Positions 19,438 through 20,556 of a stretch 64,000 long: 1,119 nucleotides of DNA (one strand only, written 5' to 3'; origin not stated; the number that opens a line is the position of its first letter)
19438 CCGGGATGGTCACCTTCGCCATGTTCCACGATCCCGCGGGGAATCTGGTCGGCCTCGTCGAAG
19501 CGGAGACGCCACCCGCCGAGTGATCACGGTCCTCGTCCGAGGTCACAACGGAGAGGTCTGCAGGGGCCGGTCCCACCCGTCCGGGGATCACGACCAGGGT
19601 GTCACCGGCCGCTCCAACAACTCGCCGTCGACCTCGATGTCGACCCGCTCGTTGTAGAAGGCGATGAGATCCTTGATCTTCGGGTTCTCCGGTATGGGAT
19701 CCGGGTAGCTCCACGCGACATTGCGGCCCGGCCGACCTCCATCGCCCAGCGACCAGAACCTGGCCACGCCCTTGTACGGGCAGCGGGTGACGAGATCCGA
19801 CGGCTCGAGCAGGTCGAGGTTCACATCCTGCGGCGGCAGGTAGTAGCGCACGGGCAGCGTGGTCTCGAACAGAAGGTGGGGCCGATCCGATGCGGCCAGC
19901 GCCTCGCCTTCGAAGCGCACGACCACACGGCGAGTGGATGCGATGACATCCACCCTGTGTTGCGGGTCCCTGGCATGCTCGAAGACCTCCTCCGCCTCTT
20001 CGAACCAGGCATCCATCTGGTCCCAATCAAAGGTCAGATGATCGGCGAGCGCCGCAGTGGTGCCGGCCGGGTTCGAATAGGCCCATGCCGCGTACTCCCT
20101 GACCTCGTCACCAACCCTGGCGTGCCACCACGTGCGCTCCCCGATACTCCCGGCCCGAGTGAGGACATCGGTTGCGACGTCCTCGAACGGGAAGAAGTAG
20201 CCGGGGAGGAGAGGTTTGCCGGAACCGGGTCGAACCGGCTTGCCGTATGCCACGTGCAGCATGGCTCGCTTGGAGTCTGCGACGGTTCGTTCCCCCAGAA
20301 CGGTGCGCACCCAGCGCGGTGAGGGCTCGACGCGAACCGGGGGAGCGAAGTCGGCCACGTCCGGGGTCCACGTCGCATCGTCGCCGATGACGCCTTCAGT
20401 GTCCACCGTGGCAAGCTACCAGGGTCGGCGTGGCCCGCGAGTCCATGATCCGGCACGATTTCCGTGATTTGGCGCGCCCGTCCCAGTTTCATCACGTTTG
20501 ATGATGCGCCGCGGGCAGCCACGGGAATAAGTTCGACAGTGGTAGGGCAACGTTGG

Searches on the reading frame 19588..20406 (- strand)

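Call 20: search_protein_families(library=pfam, proteins=[window:19588-20406:-], max_evalue=0.001)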
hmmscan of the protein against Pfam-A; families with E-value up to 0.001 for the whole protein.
window:19588-20406:- (272 aa): 1 family
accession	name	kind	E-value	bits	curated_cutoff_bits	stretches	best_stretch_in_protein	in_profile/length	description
PF04248.19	NTP_transf_9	-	2e-40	137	22.1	2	161-253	1-93/93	Domain of unknown function (DUF427)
